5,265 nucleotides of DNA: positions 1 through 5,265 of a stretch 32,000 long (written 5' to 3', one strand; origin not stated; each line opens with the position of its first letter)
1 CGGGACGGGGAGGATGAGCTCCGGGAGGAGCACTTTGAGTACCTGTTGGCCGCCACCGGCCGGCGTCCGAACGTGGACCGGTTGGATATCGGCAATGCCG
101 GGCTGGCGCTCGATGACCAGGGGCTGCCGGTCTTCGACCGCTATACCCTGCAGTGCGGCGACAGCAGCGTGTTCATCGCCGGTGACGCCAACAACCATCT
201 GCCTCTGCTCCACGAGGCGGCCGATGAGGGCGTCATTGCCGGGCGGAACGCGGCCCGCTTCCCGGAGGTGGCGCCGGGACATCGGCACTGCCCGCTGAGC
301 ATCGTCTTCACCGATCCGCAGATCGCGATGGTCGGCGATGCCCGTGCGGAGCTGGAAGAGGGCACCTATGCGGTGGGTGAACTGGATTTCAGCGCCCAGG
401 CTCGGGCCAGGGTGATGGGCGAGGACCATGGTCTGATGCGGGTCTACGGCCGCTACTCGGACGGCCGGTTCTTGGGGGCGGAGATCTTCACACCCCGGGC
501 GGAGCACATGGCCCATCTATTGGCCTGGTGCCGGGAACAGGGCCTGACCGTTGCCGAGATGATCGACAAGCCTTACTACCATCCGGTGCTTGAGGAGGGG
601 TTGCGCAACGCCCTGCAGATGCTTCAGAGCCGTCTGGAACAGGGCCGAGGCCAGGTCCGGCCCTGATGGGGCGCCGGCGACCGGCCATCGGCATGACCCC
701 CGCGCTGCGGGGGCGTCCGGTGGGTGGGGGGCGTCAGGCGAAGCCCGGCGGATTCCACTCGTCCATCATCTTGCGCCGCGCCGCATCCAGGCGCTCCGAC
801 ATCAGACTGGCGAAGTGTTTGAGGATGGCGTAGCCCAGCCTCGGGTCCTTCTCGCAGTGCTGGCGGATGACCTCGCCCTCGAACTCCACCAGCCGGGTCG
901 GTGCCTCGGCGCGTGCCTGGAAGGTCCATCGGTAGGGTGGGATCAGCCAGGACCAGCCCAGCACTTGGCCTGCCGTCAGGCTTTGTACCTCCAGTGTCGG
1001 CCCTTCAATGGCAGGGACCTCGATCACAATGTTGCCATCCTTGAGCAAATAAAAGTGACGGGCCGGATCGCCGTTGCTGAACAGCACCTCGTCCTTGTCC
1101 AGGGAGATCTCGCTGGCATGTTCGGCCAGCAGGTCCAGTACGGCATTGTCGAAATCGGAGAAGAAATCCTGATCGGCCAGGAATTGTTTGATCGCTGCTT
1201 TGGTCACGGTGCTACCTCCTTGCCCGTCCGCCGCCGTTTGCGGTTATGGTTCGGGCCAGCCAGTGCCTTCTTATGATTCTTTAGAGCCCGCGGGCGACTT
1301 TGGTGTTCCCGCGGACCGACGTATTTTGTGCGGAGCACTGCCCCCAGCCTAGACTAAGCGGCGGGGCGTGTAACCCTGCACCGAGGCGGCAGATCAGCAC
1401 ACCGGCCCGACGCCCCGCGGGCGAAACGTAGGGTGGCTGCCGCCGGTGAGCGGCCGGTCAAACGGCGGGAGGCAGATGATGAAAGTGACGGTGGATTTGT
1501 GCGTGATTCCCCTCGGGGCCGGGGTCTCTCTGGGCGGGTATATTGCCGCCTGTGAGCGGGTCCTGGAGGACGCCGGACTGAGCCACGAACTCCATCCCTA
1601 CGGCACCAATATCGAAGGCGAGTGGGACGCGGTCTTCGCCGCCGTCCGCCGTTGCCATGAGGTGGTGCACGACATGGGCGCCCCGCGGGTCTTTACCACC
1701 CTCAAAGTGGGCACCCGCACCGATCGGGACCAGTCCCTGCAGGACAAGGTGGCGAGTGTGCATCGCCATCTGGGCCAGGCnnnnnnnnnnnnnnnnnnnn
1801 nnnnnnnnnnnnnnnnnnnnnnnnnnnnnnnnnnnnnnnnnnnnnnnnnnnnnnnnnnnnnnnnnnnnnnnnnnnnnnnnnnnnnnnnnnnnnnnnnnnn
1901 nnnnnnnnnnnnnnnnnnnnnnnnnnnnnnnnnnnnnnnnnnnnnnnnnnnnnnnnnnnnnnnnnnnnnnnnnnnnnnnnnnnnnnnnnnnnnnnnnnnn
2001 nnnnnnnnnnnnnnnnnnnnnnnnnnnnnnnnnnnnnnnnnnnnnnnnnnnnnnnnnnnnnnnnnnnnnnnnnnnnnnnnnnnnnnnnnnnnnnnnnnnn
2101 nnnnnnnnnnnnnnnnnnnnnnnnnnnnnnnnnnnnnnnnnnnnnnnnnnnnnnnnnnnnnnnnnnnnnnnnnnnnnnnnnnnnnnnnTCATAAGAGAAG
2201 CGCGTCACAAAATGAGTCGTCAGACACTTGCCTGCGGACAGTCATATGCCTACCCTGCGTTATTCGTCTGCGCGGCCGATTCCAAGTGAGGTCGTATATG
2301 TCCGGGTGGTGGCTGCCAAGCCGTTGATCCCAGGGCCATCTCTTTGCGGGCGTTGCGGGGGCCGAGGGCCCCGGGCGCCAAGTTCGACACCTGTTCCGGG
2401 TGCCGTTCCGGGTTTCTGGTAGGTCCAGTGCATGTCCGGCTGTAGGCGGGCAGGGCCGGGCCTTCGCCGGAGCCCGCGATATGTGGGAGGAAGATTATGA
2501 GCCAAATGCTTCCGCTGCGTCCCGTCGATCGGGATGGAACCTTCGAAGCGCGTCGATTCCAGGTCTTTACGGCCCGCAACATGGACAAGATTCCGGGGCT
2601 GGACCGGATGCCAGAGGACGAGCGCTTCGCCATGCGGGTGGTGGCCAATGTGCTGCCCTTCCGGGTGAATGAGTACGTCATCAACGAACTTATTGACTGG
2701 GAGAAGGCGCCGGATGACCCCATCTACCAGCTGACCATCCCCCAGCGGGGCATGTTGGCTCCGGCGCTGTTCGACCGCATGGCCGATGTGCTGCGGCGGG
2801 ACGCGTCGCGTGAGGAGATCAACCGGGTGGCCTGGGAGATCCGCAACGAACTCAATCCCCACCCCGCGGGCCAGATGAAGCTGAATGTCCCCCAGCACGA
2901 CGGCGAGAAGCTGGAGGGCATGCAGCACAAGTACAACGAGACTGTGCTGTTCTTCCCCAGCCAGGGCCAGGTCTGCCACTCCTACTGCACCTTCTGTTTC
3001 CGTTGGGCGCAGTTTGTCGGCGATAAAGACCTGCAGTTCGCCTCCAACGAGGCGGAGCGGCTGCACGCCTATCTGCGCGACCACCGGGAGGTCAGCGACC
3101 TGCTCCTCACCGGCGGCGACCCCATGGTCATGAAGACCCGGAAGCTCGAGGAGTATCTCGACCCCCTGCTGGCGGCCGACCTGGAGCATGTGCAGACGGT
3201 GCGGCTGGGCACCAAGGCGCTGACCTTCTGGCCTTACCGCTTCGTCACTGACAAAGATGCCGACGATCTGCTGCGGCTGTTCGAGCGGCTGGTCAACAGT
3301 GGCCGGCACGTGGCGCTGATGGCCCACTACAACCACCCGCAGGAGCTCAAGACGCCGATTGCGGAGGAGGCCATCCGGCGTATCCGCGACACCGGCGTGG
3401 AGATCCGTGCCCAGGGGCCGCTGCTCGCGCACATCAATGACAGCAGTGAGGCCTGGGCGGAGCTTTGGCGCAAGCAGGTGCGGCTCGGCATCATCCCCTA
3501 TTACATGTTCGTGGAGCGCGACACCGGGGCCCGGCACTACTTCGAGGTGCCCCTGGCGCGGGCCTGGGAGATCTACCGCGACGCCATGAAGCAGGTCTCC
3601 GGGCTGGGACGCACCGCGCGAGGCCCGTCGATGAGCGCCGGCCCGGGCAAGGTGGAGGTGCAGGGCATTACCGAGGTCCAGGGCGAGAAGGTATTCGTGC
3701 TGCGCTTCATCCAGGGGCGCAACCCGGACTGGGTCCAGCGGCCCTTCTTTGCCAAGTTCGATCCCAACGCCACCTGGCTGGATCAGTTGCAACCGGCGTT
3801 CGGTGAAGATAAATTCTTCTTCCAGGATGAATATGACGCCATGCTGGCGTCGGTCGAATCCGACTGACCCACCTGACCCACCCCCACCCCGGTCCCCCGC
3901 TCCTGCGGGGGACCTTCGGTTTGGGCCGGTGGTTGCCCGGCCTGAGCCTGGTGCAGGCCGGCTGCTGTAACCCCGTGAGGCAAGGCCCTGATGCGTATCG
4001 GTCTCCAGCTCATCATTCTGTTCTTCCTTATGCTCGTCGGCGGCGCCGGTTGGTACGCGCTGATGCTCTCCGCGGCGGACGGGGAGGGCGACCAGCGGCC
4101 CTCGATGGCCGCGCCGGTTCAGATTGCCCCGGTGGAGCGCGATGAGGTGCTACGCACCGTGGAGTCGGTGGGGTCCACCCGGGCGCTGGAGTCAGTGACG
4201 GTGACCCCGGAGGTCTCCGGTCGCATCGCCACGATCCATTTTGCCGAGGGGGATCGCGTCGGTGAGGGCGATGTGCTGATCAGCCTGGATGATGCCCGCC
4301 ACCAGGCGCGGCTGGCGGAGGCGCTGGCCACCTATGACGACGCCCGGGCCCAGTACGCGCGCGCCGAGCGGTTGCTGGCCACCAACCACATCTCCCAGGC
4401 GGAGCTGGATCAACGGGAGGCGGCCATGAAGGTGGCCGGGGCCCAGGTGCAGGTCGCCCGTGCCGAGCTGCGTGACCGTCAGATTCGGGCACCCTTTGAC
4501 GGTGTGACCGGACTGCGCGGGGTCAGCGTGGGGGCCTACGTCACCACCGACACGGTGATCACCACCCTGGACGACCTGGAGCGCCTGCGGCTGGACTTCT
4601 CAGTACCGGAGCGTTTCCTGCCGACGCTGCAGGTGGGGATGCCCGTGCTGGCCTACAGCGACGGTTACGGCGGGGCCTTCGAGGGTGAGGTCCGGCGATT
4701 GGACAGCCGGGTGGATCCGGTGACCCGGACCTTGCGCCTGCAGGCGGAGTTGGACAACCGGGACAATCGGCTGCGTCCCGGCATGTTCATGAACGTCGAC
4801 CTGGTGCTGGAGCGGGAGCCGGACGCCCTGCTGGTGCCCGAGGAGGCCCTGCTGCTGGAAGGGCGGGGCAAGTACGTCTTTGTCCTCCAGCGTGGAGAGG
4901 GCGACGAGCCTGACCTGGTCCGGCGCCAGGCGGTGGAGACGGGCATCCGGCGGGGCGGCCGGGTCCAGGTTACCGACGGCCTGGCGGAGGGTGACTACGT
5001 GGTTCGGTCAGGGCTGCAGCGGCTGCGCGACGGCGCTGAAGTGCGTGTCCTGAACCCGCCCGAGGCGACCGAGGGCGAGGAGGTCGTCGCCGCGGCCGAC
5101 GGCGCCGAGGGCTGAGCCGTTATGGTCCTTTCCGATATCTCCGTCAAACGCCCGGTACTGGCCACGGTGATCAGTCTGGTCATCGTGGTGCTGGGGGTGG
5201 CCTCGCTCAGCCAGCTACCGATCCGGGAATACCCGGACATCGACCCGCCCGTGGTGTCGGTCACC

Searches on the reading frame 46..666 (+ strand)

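Call 32: search_protein_families(library=pfam, proteins=[window:46-666:+], max_evalue=0.00001)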
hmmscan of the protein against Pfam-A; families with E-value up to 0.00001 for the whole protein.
window:46-666:+ (206 aa): 1 family
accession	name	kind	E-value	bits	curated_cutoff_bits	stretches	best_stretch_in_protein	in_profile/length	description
PF02852.28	Pyr_redox_dim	-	3.7e-17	62.9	25.3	1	85-189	3-109/110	Pyridine nucleotide-disulphide oxidoreductase, dimerisation domain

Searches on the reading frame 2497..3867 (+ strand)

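Call 32: search_protein_families(library=pfam, proteins=[window:2497-3867:+], max_evalue=0.00001)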
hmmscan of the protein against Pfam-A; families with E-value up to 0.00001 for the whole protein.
window:2497-3867:+ (456 aa): 0 families

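Call 52: search_protein_families(library=ncbifam, proteins=[window:2497-3867:+], max_evalue=0.01)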
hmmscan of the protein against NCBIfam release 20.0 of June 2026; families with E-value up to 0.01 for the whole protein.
window:2497-3867:+ (456 aa): 7 families
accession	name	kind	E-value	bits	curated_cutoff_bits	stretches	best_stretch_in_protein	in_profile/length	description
TIGR00238.1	TIGR00238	subfamily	3.7e-42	144.5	199.2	1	31-370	30-320/331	KamA family radical SAM protein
TIGR03822.1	AblA_like_2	hypoth_equivalog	1.9e-37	129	396.25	1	90-389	31-316/321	lysine-2,3-aminomutase-like protein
TIGR03820.1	lys_2_3_AblA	equivalog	2.3e-37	128.7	525.4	1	134-389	94-334/417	lysine 2,3-aminomutase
TIGR03821.1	EFP_modif_epmB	equivalog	8e-32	110.5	369.3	1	130-369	78-302/321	EF-P beta-lysylation protein EpmB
TIGR04468.1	arg_2_3_am_muta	equivalog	2.1e-29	102.7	600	1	138-369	90-310/351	arginine 2,3-aminomutase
TIGR04368.1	Glu_2_3_NH3_mut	equivalog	5.3e-27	94.4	650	1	158-371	160-360/404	glutamate 2,3-aminomutase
TIGR02491.1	NrdG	equivalog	0.0027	17.6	126.1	1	159-216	24-82/154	anaerobic ribonucleoside-triphosphate reductase activating protein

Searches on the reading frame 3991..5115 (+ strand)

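Call 32: search_protein_families(library=pfam, proteins=[window:3991-5115:+], max_evalue=0.00001)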
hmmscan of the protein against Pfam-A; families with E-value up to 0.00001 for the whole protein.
window:3991-5115:+ (374 aa): 3 families
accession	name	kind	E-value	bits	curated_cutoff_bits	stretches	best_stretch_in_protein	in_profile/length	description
PF16576.10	HlyD_D23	-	1.6e-25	90.1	30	1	68-266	19-213/214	Barrel-sandwich domain of CusB or HlyD membrane-fusion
PF13437.12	HlyD_3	-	1.3e-14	55.3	22.2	1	164-264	1-106/106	HlyD family secretion protein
PF13533.13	Biotin_lipoyl_2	-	8.2e-08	32.3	29.8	1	69-100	1-32/32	Biotin-lipoyl like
